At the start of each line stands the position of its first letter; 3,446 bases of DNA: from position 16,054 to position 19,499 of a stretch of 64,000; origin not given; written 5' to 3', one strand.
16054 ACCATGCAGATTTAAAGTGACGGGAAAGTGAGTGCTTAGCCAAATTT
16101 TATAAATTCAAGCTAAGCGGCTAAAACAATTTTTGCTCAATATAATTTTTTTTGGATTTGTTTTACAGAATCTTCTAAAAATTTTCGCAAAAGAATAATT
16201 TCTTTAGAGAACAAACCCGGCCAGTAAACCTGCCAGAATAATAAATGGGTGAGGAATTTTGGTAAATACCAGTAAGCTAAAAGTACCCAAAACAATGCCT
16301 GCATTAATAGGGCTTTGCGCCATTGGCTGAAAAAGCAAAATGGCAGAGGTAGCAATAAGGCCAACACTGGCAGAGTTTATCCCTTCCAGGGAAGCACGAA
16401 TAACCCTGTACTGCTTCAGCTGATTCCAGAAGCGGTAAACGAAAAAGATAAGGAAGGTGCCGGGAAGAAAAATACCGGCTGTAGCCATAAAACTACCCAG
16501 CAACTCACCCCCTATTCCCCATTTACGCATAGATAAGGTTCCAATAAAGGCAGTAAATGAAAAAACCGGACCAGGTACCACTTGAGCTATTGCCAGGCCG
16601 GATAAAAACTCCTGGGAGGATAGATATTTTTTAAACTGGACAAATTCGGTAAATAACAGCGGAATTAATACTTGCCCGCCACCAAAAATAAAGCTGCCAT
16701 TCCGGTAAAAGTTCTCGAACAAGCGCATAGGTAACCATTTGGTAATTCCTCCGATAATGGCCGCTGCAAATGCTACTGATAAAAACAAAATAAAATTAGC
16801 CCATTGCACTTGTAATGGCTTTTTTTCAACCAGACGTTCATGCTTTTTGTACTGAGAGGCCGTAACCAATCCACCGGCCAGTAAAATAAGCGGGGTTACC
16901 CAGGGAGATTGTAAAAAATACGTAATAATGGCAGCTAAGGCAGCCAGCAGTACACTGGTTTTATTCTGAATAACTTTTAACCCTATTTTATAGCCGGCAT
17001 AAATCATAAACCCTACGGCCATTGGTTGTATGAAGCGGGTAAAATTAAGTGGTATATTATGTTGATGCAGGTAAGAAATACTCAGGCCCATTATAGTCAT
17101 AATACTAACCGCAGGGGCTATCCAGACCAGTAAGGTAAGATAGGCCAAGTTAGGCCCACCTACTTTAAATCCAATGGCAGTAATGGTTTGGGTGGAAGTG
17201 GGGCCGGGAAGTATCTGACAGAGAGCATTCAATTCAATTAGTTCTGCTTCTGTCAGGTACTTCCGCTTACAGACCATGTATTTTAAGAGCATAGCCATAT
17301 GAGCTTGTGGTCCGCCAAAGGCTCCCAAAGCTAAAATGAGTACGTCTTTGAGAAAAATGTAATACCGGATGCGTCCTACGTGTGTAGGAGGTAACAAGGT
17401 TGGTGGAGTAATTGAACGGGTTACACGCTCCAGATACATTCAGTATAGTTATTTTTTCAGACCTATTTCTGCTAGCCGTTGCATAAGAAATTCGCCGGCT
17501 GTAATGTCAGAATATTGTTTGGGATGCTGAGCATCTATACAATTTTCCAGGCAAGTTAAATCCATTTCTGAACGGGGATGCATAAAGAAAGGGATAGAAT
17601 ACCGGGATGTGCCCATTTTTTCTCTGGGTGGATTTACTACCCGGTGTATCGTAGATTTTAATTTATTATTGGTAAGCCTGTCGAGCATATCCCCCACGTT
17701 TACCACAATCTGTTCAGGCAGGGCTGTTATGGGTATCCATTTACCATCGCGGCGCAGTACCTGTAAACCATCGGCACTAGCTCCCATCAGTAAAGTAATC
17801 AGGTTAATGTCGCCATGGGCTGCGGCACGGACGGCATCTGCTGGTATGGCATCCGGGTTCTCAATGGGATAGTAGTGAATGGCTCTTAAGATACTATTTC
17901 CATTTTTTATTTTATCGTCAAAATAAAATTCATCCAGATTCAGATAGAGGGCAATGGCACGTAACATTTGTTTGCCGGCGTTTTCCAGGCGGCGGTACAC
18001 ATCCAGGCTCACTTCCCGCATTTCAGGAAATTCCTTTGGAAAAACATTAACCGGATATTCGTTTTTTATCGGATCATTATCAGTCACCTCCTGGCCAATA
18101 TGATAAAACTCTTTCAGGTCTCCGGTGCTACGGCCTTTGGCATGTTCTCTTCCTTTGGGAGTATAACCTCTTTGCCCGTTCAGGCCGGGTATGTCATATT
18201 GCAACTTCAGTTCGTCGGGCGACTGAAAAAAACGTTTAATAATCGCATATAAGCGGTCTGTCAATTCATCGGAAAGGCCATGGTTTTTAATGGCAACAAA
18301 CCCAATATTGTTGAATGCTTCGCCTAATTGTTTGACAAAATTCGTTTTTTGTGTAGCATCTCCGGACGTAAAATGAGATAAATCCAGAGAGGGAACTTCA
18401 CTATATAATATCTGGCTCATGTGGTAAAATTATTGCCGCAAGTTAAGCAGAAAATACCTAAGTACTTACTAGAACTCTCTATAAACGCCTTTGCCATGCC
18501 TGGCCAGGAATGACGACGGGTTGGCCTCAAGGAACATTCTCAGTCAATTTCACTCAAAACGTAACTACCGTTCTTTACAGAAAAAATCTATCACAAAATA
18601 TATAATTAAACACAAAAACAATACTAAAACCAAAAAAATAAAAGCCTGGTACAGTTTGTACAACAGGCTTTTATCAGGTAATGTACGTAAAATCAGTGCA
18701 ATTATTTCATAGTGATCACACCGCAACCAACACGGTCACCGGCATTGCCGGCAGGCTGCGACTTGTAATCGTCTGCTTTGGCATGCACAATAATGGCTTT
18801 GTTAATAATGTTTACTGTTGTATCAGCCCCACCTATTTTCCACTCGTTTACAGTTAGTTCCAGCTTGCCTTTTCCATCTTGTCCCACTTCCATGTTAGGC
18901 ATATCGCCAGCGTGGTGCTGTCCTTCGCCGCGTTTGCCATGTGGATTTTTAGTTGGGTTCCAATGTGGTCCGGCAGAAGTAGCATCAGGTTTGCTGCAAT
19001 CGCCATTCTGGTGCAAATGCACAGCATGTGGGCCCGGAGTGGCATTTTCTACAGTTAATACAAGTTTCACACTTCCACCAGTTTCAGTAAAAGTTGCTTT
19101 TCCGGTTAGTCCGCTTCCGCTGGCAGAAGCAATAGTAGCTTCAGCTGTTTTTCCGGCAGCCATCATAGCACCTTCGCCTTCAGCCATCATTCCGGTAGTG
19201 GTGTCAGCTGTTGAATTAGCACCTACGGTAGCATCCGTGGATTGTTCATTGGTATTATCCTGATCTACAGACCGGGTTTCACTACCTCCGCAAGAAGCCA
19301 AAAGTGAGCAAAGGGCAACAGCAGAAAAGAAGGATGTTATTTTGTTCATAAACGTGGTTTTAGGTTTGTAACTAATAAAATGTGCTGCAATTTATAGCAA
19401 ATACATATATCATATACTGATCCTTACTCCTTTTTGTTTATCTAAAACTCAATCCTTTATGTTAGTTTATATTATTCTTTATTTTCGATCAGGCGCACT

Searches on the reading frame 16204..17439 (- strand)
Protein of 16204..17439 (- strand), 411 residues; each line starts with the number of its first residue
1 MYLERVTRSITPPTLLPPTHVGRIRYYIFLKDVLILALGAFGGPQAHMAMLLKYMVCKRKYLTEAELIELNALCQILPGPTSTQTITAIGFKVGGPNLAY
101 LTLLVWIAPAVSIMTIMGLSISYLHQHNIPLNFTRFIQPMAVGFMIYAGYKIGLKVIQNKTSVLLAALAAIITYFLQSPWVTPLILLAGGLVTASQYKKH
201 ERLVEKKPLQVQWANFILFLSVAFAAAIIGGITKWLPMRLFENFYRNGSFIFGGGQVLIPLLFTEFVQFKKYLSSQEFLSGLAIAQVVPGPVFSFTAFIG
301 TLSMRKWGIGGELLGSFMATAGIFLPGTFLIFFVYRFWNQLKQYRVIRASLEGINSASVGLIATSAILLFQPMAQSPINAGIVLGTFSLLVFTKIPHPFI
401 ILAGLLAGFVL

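Call 63: search_protein_families(library=ncbifam, proteins=[window:16204-17439:-], max_evalue=0.00001)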
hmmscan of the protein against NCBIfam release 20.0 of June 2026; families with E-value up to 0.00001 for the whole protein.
window:16204-17439:- (411 aa): 3 families
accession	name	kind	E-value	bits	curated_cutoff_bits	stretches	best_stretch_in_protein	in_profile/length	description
TIGR00937.1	2A51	subfamily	1.3e-57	196.1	171.7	1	36-408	4-368/368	chromate efflux transporter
NF053760.1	ChrTpChrABac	equivalog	8e-18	65.3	250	2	238-402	4-165/178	chromate efflux transporter ChrA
NF053759.1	ChrTpChrBBac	equivalog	7.4e-17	61.6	250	2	243-362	7-120/180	chromate efflux transporter ChrB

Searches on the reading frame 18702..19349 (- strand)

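Call 63: search_protein_families(library=ncbifam, proteins=[window:18702-19349:-], max_evalue=0.00001)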
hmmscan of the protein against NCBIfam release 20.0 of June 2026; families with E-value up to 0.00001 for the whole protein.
window:18702-19349:- (215 aa): 3 families
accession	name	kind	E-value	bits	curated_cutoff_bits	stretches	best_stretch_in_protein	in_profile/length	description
NF047632.1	SodCCaul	equivalog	2.1e-29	102.2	250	1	59-212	16-172/173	superoxide dismutase[Cu-Zn]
NF047631.1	SodCMycob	equivalog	7.7e-16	58.4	230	1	11-212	16-235/236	superoxide dismutase[Cu-Zn]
NF007628.1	PRK10290.1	equivalog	3e-13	50.1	165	1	62-212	17-172/172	superoxide dismutase [Cu-Zn] SodC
